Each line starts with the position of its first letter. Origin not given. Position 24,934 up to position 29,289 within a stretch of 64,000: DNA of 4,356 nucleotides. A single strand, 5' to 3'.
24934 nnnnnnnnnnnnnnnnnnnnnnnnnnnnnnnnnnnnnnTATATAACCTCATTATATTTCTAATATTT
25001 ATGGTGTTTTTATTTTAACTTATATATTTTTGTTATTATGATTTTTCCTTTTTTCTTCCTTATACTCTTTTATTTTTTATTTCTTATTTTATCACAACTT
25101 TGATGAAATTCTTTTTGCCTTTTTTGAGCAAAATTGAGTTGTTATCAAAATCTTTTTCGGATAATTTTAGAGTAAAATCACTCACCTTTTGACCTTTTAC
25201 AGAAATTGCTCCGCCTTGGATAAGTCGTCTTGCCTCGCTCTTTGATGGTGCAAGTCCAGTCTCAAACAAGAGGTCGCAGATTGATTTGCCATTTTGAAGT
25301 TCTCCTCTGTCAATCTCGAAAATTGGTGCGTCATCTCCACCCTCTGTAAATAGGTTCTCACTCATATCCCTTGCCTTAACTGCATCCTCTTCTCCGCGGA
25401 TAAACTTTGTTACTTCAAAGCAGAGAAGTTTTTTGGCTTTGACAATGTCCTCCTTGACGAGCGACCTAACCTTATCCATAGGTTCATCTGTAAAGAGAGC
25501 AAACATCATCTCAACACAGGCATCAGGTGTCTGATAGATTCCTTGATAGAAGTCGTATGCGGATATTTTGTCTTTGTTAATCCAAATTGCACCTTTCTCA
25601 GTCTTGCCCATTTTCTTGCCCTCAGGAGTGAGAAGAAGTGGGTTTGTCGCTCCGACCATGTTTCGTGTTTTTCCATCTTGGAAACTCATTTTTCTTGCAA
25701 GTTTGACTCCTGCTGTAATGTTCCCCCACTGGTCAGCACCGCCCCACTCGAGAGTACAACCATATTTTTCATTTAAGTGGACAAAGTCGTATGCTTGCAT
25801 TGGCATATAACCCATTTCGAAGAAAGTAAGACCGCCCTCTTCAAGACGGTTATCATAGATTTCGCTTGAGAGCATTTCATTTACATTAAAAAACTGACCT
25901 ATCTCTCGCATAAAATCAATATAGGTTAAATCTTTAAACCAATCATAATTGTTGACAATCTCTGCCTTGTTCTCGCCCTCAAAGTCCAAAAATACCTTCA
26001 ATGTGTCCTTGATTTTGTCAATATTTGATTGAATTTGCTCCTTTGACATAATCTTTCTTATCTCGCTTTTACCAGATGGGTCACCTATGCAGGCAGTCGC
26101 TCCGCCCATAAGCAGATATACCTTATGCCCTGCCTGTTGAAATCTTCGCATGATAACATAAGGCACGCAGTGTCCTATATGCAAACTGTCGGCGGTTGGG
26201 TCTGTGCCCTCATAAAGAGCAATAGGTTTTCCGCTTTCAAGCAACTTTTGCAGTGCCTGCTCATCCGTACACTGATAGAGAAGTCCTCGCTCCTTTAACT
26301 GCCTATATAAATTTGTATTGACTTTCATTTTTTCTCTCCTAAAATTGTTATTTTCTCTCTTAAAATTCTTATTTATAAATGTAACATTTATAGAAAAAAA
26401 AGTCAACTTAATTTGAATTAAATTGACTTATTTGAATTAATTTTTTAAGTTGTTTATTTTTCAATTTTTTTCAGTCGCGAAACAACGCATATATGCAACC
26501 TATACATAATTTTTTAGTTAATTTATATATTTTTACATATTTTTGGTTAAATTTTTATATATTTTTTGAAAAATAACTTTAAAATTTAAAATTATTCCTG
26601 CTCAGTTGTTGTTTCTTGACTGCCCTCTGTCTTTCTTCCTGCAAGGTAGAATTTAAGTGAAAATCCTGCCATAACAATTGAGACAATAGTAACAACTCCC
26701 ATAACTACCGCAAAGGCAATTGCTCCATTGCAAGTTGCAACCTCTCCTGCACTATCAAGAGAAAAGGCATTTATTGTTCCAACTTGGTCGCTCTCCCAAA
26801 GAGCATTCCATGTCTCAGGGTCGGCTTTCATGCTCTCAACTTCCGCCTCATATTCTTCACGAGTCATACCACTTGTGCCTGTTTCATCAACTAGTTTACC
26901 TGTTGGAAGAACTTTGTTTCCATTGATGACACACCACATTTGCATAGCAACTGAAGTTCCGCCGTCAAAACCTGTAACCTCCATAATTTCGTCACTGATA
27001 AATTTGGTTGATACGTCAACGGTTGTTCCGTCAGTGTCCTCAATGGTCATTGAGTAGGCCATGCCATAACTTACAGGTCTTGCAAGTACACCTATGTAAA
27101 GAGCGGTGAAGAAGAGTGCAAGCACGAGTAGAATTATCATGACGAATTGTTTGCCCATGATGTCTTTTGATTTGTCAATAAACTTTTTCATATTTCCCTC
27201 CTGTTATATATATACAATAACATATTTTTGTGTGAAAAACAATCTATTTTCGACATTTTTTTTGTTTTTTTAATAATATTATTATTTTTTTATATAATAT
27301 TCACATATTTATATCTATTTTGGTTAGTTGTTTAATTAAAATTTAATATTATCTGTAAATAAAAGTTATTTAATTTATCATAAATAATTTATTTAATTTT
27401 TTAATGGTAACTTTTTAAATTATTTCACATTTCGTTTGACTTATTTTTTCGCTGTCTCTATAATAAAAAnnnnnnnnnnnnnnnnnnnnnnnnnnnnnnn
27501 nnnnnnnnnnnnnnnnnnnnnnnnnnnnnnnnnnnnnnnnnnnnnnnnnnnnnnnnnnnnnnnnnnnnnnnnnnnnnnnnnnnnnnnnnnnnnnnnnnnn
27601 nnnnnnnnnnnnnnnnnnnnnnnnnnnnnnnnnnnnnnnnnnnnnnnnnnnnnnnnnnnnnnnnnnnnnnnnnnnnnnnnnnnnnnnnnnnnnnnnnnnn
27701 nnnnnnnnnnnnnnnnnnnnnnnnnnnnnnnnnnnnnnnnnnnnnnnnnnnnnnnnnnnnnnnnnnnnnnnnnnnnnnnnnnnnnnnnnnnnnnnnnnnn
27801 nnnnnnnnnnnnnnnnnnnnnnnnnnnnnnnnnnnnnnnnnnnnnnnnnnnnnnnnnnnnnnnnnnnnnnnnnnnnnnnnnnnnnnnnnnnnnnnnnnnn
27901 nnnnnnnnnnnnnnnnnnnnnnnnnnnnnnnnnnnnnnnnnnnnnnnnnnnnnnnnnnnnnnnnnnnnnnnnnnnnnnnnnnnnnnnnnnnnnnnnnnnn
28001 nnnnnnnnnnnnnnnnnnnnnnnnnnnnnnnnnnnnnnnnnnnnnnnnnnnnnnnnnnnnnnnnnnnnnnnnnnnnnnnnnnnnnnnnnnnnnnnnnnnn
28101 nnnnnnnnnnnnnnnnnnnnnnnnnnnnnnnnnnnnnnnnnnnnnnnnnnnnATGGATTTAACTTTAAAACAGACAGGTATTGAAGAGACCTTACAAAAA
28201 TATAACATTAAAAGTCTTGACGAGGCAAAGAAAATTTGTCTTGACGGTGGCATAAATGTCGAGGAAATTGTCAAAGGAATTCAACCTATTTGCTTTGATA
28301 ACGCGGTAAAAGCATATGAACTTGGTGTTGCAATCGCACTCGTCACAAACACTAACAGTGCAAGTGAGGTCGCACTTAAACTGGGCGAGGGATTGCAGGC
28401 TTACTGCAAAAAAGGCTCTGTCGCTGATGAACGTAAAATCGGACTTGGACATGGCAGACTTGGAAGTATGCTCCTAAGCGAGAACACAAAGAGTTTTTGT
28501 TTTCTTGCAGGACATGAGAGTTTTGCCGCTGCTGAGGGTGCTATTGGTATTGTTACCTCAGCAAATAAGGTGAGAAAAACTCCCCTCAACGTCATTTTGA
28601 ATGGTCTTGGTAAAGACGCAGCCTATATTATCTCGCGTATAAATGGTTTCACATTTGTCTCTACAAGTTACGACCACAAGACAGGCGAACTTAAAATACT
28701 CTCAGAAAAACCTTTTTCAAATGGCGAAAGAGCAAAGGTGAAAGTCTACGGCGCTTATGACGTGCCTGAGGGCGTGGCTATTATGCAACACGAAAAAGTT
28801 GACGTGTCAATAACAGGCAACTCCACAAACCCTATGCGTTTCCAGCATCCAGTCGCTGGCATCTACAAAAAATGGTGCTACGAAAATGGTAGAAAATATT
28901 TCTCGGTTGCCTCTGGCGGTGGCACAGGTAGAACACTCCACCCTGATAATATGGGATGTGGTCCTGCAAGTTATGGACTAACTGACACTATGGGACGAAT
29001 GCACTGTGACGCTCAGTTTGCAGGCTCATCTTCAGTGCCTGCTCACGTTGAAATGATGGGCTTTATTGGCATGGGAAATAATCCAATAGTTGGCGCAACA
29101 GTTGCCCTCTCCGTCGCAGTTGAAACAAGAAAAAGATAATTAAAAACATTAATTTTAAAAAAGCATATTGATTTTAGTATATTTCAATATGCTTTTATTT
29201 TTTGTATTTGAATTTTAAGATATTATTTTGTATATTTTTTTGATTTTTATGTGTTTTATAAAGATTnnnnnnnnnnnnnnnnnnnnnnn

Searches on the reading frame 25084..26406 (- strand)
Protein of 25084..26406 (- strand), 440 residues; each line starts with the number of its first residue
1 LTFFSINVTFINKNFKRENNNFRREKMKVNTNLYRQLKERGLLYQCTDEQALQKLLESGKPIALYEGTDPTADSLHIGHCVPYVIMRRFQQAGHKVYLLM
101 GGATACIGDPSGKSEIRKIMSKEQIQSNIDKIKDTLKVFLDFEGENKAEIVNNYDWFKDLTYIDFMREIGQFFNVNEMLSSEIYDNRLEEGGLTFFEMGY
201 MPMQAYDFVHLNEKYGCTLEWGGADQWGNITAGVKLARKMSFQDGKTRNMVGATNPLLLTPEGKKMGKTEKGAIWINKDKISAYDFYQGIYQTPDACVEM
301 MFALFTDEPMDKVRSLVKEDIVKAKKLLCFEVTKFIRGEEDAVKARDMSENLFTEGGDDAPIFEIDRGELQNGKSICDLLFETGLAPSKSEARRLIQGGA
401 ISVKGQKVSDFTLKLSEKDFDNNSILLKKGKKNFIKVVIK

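Call 65: search_protein_families(library=pfam, proteins=[window:25084-26406:-], max_evalue=0.00001)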
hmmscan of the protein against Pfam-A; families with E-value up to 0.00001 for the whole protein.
window:25084-26406:- (440 aa): 3 families
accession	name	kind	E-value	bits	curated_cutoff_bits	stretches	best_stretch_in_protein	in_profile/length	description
PF00579.31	tRNA-synt_1b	-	5.4e-68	229.9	21.1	1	59-353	3-291/292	tRNA synthetases class I (W and Y)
PF22421.1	SYY_C-terminal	-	3e-16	59.5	27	1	357-435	6-81/83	Tyrosine--tRNA ligase SYY-like C-terminal domain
PF01479.30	S4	-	1.6e-06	28.2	22.8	1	379-410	6-37/48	S4 domain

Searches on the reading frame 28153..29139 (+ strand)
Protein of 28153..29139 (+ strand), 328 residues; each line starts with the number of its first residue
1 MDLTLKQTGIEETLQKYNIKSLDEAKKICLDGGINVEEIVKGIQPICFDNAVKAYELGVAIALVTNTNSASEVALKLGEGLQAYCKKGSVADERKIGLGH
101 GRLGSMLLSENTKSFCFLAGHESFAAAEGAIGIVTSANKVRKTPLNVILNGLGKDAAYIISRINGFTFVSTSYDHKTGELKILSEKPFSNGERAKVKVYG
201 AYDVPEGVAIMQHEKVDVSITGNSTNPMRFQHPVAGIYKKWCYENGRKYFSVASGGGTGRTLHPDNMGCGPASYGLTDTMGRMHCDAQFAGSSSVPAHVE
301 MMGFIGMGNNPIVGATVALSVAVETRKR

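Call 65: search_protein_families(library=pfam, proteins=[window:28153-29139:+], max_evalue=0.00001)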
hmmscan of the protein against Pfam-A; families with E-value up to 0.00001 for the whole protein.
window:28153-29139:+ (328 aa): 1 family
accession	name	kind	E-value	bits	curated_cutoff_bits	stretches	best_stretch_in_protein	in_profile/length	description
PF14057.11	GGGtGRT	-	6.5e-175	581.2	27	1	9-324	10-325/327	GGGtGRT protein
